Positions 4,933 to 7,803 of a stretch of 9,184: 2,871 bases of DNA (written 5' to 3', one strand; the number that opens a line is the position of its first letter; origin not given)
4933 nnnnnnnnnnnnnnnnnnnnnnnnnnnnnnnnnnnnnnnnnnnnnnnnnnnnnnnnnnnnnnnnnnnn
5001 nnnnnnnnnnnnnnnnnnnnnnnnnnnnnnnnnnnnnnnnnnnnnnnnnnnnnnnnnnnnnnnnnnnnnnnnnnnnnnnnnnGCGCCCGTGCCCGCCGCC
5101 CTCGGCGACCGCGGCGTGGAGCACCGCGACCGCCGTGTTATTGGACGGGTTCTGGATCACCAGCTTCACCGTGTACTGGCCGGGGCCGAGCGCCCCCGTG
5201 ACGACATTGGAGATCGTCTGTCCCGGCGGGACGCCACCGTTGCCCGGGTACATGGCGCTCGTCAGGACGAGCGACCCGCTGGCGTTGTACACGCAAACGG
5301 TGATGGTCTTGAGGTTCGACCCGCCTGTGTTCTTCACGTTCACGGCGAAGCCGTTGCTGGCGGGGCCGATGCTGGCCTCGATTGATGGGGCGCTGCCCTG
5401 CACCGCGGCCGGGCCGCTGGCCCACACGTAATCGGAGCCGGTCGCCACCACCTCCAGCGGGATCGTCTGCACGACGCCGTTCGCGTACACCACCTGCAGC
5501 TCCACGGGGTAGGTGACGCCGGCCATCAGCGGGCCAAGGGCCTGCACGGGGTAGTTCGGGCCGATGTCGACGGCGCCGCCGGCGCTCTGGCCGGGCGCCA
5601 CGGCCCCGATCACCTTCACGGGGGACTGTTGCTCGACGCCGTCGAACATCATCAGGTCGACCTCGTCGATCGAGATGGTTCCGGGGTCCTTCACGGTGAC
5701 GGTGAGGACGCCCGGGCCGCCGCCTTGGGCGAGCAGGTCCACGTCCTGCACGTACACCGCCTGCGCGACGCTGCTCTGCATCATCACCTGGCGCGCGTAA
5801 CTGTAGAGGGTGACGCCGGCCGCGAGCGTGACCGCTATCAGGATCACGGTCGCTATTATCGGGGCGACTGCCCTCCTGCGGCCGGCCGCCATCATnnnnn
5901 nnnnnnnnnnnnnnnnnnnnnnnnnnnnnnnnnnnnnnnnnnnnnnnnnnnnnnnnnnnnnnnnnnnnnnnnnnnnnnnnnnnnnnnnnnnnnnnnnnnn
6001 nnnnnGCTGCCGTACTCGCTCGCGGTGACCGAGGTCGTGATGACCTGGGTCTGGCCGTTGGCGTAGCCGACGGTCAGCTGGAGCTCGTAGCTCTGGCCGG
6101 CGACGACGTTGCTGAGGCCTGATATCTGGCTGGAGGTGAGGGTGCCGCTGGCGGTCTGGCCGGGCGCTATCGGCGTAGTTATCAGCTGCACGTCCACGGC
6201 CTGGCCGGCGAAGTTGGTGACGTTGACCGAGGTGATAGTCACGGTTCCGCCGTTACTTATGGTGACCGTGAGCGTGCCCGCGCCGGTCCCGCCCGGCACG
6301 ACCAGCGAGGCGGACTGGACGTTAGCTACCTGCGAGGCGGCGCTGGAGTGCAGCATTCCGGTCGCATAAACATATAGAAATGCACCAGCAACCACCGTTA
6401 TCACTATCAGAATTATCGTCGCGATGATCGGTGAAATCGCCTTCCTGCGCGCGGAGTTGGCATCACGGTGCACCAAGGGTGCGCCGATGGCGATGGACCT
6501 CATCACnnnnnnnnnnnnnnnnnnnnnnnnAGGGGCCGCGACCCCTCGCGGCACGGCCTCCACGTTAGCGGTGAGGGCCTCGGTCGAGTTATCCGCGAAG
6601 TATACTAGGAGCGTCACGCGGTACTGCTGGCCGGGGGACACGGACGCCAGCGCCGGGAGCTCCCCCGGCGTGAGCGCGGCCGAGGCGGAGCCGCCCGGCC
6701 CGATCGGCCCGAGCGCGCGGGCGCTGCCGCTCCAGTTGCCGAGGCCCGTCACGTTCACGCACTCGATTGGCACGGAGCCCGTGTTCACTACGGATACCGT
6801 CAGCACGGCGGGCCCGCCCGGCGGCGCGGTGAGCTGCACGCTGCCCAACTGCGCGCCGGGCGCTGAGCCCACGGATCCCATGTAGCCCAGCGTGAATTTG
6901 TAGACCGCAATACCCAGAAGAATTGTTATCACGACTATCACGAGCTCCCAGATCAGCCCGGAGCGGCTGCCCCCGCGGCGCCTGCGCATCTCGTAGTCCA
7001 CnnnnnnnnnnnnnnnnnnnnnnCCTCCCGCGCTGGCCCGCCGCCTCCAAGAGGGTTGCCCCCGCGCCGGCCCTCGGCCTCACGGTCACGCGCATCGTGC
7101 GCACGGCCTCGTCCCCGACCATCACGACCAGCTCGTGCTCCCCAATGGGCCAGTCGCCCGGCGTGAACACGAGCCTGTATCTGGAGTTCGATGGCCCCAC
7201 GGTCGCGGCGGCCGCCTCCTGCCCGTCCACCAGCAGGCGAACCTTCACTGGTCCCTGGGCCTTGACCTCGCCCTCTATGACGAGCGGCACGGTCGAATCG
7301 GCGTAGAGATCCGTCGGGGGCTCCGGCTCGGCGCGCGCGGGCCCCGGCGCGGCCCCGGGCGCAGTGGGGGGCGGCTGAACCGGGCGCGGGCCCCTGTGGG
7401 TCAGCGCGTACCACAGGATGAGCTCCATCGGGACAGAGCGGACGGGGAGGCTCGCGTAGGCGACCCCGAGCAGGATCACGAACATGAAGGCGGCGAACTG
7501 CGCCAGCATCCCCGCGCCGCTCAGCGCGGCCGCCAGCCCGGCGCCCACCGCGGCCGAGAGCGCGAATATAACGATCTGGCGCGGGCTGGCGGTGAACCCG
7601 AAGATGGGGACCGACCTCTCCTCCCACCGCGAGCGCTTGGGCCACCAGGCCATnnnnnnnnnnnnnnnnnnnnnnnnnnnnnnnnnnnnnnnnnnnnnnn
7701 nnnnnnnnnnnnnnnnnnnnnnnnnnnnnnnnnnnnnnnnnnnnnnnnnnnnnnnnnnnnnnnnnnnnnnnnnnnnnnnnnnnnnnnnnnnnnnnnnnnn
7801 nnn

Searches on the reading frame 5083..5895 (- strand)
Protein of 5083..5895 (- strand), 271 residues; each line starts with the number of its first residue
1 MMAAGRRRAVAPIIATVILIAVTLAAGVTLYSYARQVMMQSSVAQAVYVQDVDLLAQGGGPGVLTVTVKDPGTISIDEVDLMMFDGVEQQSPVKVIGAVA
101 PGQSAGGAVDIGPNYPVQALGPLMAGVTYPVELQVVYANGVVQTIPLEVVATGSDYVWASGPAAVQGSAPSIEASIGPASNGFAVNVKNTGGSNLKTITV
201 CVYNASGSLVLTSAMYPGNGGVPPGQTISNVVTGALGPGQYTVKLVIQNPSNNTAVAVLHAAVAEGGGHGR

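Call 7: search_protein_families(library=pfam, proteins=[window:5083-5895:-], max_evalue=1)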
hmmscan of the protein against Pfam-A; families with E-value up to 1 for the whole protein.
window:5083-5895:- (271 aa): 0 families

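Call 23: search_protein_families(library=ncbifam, proteins=[window:5083-5895:-], max_evalue=0.1)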
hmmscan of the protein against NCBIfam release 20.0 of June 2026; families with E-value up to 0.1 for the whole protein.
window:5083-5895:- (271 aa): 5 families
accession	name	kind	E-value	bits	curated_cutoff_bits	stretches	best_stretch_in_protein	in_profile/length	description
NF046073.1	UpsA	equivalog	5.3e-11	42.8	130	1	7-140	1-125/136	pilin subunit UpsA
TIGR02537.2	arch_flag_Nterm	domain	2.5e-09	36.5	20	1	6-34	1-29/33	archaellin/type IV pilin N-terminal domain-containing protein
NF008173.0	PRK10920.1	equivalog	0.058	12.5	313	1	10-55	34-79/390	uroporphyrinogen-III C-methyltransferase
NF053671.1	bindosome_BasC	exception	0.06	13.2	260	0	6-84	5-78/140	bindosome assembly system protein BasC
TIGR04183.1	Por_Secre_tail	domain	0.071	13.1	23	0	181-247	7-60/72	T9SS type A sorting domain-containing protein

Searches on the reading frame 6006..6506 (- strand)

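Call 7: search_protein_families(library=pfam, proteins=[window:6006-6506:-], max_evalue=1)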
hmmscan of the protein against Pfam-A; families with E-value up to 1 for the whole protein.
window:6006-6506:- (167 aa): 4 families
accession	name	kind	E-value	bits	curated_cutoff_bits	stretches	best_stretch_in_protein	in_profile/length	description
PF07790.16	Pilin_N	-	9.2e-05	23.7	25.2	1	22-97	1-72/78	Archaeal Type IV pilin, N-terminal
PF12421.14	Ig_GpJ_C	-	0.071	13.6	26.2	1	49-90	67-109/135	Tip attachment protein J, C-terminal receptor binding domain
PF14221.11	DUF4330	-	0.11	13.1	27.6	1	23-133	13-121/167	Domain of unknown function (DUF4330)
PF07705.17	CARDB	-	0.34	11.6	22.7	1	78-147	22-84/101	CARDB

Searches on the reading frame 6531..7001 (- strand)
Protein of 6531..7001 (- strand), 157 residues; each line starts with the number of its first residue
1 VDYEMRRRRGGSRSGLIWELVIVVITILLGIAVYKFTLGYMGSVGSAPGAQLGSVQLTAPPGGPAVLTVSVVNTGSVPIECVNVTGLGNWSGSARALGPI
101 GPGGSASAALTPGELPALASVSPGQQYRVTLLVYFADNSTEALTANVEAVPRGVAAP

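Call 7: search_protein_families(library=pfam, proteins=[window:6531-7001:-], max_evalue=1)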
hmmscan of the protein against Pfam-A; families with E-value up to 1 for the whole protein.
window:6531-7001:- (157 aa): 2 families
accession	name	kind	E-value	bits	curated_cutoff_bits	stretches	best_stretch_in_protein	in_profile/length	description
PF20077.4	CcmD_alt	-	0.067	13.7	23.5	1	14-38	29-53/61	CcmD family protein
PF09799.14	Transmemb_17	-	0.077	14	26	1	18-81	35-97/107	Predicted membrane protein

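Call 23: search_protein_families(library=ncbifam, proteins=[window:6531-7001:-], max_evalue=0.1)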
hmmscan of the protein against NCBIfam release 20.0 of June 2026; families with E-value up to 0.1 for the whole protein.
window:6531-7001:- (157 aa): 1 family
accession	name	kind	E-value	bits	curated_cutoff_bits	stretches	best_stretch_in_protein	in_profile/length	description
NF046073.1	UpsA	equivalog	9.4e-06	25.8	130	1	17-139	8-126/136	pilin subunit UpsA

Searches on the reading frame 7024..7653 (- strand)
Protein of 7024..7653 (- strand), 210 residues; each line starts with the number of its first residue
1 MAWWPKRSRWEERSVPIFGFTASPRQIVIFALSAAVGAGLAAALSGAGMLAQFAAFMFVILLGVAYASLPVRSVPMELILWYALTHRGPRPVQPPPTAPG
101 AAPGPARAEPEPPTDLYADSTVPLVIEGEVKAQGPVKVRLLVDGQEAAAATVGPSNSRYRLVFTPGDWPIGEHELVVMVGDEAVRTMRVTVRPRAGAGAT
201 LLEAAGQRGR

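Call 23: search_protein_families(library=ncbifam, proteins=[window:7024-7653:-], max_evalue=0.1)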
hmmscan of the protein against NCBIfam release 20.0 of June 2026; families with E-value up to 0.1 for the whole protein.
window:7024-7653:- (210 aa): 0 families

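Call 24: search_protein_families(library=pfam, proteins=[window:7024-7653:-], max_evalue=1)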
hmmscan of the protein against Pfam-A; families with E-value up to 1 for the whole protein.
window:7024-7653:- (210 aa): 3 families
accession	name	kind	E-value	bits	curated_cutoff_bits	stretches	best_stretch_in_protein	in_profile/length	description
PF12666.12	PrgI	-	0.0014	19.5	27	1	17-87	14-82/91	PrgI family protein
PF07210.18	DUF1416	-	0.048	14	23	1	121-170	17-70/97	Protein of unknown function (DUF1416)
PF19077.6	Big_13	-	0.35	11.8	27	1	128-188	33-92/102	Bacterial Ig-like domain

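Call 46: search_protein_families(library=padloc, proteins=[window:7024-7653:-], max_evalue=0.01)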
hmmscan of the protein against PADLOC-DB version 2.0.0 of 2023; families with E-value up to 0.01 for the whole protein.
window:7024-7653:- (210 aa): 0 families
